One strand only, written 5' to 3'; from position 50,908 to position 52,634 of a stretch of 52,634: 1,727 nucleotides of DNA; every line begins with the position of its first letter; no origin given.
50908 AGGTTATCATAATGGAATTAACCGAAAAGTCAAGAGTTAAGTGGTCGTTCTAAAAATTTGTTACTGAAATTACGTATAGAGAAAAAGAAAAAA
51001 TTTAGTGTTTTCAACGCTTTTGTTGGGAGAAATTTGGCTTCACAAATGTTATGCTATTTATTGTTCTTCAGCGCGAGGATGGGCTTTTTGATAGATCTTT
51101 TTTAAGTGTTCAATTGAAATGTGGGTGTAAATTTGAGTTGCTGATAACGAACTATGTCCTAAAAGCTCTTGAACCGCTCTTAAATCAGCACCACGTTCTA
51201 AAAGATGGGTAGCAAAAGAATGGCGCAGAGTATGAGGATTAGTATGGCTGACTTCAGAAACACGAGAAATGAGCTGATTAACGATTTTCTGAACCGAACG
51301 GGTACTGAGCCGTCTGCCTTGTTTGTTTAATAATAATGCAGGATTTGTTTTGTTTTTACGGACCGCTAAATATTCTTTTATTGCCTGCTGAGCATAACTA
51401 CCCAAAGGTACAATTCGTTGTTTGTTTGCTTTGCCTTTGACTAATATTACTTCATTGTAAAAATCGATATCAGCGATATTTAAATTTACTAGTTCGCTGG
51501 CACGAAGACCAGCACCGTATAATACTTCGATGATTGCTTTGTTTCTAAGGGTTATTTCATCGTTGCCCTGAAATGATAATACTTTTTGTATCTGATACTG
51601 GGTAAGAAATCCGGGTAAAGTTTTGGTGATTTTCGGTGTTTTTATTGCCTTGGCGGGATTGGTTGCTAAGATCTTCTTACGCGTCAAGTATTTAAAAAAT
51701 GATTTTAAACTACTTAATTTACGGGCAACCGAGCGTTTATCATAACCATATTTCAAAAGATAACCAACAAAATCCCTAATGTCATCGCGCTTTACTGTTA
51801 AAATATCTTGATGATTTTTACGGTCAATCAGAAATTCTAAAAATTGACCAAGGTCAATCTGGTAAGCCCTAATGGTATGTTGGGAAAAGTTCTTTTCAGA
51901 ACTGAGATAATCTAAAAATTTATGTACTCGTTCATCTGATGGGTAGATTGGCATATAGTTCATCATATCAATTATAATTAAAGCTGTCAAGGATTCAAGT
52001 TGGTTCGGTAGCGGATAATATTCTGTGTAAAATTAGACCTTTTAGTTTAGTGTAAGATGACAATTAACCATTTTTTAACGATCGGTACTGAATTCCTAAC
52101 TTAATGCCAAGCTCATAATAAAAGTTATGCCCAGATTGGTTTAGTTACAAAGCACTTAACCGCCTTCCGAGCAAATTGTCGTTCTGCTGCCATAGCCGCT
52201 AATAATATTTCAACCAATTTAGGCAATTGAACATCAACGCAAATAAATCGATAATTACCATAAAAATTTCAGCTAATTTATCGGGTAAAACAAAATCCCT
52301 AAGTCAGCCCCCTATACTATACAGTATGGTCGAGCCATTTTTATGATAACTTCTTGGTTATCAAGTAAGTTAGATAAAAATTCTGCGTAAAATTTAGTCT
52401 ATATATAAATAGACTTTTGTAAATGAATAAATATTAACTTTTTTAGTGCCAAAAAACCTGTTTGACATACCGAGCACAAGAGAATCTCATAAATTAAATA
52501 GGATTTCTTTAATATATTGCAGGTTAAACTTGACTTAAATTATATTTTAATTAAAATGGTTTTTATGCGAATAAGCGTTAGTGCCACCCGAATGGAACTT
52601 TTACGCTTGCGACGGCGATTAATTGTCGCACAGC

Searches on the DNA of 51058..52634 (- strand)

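Call 9: search_rna_families(source=window, start=51950, end=52634, threshold=evalue, max_evalue=10)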
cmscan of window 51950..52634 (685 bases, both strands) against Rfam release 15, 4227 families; matches with E-value up to 10: 3.
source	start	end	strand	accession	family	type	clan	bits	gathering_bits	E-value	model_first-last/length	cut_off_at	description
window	51971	52039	+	RF02293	TtnuCD17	Gene; snRNA; snoRNA; CD-box;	-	19.2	75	3.5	1-68/68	no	Tetrahymena snoRNA TtnuCD17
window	52193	52245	-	RF00147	SNORD34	Gene; snRNA; snoRNA; CD-box;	CL00055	18.2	38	1.4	1-79/79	no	Small nucleolar RNA SNORD34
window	52484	52520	-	RF01364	CRISPR-DR51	Gene; CRISPR;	-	17.8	45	7.5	1-38/38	no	CRISPR RNA direct repeat element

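Call 38: search_rna_families(sources=[L011, L007, L001], threshold=evalue, max_evalue=1)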
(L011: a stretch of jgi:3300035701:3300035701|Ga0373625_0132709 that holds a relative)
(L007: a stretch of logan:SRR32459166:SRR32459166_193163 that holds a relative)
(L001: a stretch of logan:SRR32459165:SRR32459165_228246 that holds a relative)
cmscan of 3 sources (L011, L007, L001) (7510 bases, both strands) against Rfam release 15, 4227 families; matches with E-value up to 1: 3.
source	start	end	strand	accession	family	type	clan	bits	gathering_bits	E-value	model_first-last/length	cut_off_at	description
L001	1232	1296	-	RF01642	ceN54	Gene; snRNA; snoRNA; CD-box;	-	25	60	0.045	1-68/68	no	Caenorhabditis snoRNA ceN54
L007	1321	1397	+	RF00824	mir-50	Gene; miRNA;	CL00089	22.1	43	0.57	1-75/75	no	mir-50 microRNA precursor family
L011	1801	1945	-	RF02634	EF3314_EF3315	Gene; sRNA;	-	18.4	100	0.98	1-141/141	no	Enterococcus sRNA EF3314_EF3315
